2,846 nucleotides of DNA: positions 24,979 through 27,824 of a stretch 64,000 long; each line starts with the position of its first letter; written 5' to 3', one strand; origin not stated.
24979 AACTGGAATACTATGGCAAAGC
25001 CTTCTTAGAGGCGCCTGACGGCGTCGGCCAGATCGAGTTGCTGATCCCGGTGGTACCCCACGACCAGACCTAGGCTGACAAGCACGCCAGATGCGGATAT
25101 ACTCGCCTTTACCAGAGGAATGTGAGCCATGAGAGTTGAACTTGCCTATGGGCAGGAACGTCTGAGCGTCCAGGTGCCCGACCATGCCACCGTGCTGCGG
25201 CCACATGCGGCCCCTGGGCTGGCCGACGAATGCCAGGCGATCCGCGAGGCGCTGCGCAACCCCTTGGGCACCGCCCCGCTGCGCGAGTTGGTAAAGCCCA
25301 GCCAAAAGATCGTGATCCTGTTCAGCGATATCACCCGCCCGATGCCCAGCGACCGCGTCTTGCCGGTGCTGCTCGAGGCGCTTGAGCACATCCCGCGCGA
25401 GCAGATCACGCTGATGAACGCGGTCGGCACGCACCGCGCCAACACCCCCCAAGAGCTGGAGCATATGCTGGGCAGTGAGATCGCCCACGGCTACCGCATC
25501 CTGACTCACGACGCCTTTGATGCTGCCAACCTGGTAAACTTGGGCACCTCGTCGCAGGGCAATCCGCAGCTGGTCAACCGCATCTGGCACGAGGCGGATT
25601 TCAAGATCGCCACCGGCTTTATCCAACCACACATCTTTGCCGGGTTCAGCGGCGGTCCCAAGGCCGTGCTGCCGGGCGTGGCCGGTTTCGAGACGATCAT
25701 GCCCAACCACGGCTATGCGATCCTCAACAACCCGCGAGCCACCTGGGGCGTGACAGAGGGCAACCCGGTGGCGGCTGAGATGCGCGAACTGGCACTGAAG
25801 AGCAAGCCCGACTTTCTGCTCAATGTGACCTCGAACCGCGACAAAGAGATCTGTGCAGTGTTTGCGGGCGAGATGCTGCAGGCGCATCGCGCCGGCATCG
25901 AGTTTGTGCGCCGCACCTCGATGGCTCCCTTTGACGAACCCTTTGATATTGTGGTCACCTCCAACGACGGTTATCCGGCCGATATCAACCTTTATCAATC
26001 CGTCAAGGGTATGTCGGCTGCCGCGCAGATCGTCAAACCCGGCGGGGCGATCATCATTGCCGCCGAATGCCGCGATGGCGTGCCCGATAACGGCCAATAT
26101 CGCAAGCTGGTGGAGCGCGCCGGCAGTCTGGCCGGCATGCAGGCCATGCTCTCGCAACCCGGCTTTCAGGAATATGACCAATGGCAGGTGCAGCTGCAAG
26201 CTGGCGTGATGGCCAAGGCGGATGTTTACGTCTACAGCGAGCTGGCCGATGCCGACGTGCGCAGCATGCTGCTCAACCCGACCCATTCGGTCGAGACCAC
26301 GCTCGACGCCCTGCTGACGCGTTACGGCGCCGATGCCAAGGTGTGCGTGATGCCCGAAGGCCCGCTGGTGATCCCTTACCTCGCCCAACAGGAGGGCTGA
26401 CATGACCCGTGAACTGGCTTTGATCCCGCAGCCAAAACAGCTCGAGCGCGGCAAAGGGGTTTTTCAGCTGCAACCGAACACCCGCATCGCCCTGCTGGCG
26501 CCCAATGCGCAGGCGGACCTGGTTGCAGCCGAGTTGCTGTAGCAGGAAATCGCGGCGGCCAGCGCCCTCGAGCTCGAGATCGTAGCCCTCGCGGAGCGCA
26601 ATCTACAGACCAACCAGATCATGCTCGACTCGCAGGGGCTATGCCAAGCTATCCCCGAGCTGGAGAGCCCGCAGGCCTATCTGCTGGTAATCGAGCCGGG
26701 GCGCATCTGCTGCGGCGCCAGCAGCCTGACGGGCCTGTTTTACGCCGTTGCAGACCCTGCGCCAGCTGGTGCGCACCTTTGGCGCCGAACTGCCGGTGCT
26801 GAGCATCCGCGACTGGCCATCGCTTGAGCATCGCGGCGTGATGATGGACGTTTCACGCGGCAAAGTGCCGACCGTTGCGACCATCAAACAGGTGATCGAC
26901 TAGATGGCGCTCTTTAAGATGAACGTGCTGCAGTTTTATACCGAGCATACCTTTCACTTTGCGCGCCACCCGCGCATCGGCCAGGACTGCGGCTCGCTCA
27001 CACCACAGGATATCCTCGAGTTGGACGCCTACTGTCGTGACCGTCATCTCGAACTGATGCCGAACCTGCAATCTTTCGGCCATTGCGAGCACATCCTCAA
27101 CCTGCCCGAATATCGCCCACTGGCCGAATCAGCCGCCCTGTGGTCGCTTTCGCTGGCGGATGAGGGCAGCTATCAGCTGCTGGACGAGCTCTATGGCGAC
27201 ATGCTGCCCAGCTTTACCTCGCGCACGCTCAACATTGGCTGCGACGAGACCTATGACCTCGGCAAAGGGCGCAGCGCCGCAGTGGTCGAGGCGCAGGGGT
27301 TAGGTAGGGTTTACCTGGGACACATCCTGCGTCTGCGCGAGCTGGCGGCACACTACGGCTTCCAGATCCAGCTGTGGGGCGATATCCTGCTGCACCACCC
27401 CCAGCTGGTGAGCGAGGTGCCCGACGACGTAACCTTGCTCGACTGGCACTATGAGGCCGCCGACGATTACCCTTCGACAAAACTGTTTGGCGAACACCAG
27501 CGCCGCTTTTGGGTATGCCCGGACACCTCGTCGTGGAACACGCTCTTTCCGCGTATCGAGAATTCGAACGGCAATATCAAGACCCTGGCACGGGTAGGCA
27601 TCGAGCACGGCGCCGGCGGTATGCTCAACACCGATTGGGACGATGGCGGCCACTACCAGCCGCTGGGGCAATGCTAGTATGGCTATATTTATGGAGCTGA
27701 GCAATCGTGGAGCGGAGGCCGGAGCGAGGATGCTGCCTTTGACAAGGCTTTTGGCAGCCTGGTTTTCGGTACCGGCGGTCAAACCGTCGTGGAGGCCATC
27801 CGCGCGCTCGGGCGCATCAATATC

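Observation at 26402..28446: GH20 hexosaminidase gene is heavily decayed: three in-frame TAG codons plus two frameshifts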

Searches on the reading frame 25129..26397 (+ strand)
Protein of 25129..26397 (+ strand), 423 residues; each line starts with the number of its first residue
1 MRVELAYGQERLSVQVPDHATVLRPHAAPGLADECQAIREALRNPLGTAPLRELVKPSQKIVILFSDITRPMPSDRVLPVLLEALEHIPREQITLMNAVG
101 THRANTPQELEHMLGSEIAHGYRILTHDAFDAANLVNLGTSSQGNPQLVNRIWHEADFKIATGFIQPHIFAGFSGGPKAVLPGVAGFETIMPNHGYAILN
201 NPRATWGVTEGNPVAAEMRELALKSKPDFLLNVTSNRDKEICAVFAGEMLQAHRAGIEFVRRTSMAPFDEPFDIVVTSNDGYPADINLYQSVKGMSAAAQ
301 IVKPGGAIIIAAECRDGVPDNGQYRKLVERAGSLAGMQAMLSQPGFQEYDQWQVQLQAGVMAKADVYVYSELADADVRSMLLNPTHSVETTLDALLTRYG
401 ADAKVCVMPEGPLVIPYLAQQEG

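Call 15: list_cluster_members(proteins=[window:25129-26397:+, window:26904-27674:+, window:28479-28736:-, window:28797-29489:-, window:30529-31743:+])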
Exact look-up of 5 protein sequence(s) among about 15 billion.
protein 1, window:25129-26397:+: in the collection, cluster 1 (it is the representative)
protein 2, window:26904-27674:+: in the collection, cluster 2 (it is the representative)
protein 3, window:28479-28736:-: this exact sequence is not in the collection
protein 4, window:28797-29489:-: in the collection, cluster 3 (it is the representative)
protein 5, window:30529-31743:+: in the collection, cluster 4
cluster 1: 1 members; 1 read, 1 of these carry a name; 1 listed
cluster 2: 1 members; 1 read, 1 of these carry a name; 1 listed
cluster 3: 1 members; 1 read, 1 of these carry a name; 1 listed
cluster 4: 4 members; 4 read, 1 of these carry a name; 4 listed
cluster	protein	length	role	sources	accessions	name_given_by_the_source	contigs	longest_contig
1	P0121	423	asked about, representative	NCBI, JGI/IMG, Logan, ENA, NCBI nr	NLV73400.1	MAG: nickel-dependent lactate racemase [Chloroflexi bacterium] | nickel-dependent lactate racemase [Chloroflexota bacterium]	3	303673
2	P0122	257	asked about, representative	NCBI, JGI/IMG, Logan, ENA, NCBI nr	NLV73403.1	MAG: family 20 glycosylhydrolase [Chloroflexi bacterium] | family 20 glycosylhydrolase [Chloroflexota bacterium]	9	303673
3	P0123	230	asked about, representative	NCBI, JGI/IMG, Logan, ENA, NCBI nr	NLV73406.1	MAG: DUF4867 family protein [Chloroflexi bacterium] | DUF4867 family protein [Chloroflexota bacterium]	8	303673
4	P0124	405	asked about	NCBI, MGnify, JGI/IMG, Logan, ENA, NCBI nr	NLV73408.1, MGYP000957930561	MAG: PLP-dependent aminotransferase family protein [Chloroflexi bacterium] | FL=1 | PLP-dependent aminotransferase family protein [Chloroflexota bacterium]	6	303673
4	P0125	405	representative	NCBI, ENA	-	-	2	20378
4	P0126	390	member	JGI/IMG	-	-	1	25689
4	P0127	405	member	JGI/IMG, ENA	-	-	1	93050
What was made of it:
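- NCBI annotates it as a normal protein, NLV73403.1 (call 15).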

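Call 16: find_encoding_contigs(protein=P0122, flank=6000, max_places=10)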
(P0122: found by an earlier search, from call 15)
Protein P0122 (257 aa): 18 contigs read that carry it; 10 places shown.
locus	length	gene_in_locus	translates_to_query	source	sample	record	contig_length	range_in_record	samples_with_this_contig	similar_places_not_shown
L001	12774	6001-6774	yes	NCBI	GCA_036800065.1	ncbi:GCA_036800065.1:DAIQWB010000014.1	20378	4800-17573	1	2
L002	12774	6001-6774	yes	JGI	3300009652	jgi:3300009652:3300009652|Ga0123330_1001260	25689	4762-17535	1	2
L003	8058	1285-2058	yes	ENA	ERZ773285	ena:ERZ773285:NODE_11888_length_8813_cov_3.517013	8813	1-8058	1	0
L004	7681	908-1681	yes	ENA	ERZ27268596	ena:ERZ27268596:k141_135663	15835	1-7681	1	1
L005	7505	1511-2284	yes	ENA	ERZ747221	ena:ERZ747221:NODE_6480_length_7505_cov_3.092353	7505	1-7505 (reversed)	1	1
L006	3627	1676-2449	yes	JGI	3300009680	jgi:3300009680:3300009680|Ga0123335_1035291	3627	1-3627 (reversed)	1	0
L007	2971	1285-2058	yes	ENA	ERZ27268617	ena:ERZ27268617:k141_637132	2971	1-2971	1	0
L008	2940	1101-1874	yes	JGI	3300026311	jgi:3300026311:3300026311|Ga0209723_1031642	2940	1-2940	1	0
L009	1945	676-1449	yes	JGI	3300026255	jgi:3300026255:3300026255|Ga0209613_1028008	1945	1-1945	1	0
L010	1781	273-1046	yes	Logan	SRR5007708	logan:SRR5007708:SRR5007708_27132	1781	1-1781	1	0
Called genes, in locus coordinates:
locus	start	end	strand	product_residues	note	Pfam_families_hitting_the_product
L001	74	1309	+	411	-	PF00109:ketoacyl-synt, PF02801:Ketoacyl-synt_C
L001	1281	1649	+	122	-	-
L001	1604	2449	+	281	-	PF08545:ACP_syn_III, PF08541:ACP_syn_III_C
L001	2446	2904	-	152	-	PF01575:MaoC_dehydratas, PF13452:FAS1_DH_region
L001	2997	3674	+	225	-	PF02698:DUF218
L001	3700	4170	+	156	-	PF06445:GyrI-like, PF14526:Cass2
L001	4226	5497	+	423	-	PF09861:Lar_N, PF21113:LarA_C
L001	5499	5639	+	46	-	-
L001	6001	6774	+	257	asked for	PF00728:Glyco_hydro_20 (weak)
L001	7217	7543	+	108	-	-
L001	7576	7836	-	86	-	PF14242:DUF4342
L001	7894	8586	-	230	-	PF16161:DUF4867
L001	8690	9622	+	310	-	PF00892:EamA, PF03151:TPT (faint), PF00892:EamA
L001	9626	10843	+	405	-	PF00155:Aminotran_1_2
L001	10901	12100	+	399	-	PF13585:CHU_C (weak), PF13860:FlgD_ig (faint), PF19077:Big_13 (faint)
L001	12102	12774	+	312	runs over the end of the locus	PF00535:Glycos_transf_2, PF13641:Glyco_tranf_2_3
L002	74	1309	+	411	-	PF00109:ketoacyl-synt, PF02801:Ketoacyl-synt_C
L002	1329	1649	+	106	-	-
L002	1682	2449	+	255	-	PF08545:ACP_syn_III, PF08541:ACP_syn_III_C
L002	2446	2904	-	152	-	PF01575:MaoC_dehydratas, PF13452:FAS1_DH_region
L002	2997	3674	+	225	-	PF02698:DUF218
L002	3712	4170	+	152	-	PF06445:GyrI-like, PF14526:Cass2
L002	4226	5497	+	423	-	PF09861:Lar_N, PF21113:LarA_C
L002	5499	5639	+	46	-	-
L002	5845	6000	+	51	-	-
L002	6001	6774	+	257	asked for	PF00728:Glyco_hydro_20 (weak)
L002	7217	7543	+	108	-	-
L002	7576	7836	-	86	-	PF14242:DUF4342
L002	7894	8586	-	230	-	PF16161:DUF4867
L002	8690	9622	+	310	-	PF00892:EamA, PF03151:TPT (faint), PF00892:EamA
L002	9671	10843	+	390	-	PF00155:Aminotran_1_2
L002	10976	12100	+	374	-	PF13585:CHU_C (weak), PF13860:FlgD_ig (faint), PF19077:Big_13 (faint)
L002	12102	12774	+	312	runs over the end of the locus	PF00535:Glycos_transf_2, PF13641:Glyco_tranf_2_3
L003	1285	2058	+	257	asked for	PF00728:Glyco_hydro_20 (weak)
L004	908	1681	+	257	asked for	PF00728:Glyco_hydro_20 (weak)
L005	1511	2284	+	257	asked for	PF00728:Glyco_hydro_20 (weak)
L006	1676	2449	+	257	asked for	PF00728:Glyco_hydro_20 (weak)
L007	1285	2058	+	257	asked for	PF00728:Glyco_hydro_20 (weak)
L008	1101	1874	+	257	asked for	PF00728:Glyco_hydro_20 (weak)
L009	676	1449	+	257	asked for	PF00728:Glyco_hydro_20 (weak)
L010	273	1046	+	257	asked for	PF00728:Glyco_hydro_20 (weak)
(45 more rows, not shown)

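Call 33: search_protein_families(library=ncbifam, proteins=[window:25129-26397:+], max_evalue=0.00001)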
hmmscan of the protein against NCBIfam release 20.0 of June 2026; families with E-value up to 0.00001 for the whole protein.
window:25129-26397:+ (423 aa): 6 families
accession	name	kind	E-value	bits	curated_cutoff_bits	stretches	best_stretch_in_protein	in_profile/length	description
NF033504.2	Ni_dep_LarA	equivalog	1.3e-149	498.6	460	1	3-417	2-421/422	nickel-dependent lactate racemase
NF052593.1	NPN_racem_MAR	equivalog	8.8e-115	383.6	500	1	3-417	1-414/415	nickel-dependent malate racemase, LarAH6 family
NF052595.1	NPN_LarAH5_MAR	equivalog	2.4e-102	343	462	1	4-417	2-414/415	nickel-dependent malate racemase, LarAH5 family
NF052525.1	NPN_LarAH10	equivalog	4.6e-95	318.8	540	1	3-416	3-425/426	NPN-dependent 2-hydroxyacid racemase, LarAH10 family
NF052592.1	LarAH_14_15_16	equivalog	1.8e-25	89.3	740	1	6-202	15-218/520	NPN-dependent hydroxyacid isomerase, LarAH14/15/16 family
NF052594.1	NPN_18_hexonate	equivalog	9.5e-10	37.7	500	1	55-312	21-293/411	nickel-dependent putative hexonate epimerase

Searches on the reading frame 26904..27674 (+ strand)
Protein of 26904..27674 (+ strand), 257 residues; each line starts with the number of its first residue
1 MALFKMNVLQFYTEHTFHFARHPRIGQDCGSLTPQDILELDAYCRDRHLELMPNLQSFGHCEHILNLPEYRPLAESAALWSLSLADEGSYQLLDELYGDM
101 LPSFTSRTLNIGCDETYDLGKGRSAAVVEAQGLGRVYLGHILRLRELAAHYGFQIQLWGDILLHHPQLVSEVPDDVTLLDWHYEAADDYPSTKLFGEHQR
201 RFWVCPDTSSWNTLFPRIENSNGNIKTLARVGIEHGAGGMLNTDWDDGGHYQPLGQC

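Call 31: find_related_loci(query=window:26904-27674:+, collection=metagenome_contigs, flank=5000)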
Query window:26904-27674:+ (257 aa) in metagenome_contigs; peptide patterns used: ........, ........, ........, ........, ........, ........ (x = any residue, [..] = any of these).
111 stretches matched a pattern; 54 encode a relative of the query (tblastn E <= 1e-3); 54 distinct loci.
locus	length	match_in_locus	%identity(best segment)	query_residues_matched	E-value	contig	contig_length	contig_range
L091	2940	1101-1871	100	1-257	0e+0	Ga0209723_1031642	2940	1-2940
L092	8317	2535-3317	71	1-257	3e-124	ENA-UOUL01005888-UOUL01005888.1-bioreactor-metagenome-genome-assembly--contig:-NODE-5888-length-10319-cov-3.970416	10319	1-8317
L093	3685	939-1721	70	1-257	2e-124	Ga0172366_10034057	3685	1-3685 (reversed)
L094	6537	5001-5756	70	4-255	7e-121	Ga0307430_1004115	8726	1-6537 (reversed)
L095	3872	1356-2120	65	1-255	2e-118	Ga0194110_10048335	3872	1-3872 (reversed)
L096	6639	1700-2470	65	1-257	1e-115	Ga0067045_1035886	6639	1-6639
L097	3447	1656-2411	65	4-255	3e-118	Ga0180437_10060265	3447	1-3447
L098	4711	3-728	68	14-255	5e-113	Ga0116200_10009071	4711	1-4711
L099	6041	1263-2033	59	1-257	1e-99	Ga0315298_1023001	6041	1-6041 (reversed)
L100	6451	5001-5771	59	1-257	1e-99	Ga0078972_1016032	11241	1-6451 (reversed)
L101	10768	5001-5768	59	1-256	3e-99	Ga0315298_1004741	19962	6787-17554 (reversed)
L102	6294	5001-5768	58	1-256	4e-98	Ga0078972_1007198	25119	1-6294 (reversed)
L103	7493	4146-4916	58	1-257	4e-98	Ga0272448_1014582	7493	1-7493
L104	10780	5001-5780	53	1-255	1e-80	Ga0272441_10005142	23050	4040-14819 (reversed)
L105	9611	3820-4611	45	1-252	2e-70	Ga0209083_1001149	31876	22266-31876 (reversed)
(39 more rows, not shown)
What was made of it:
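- Tried and rejected: find_related_loci in metagenome_contigs found one identical copy, and the next relative is 71% identical in the core (call 31).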
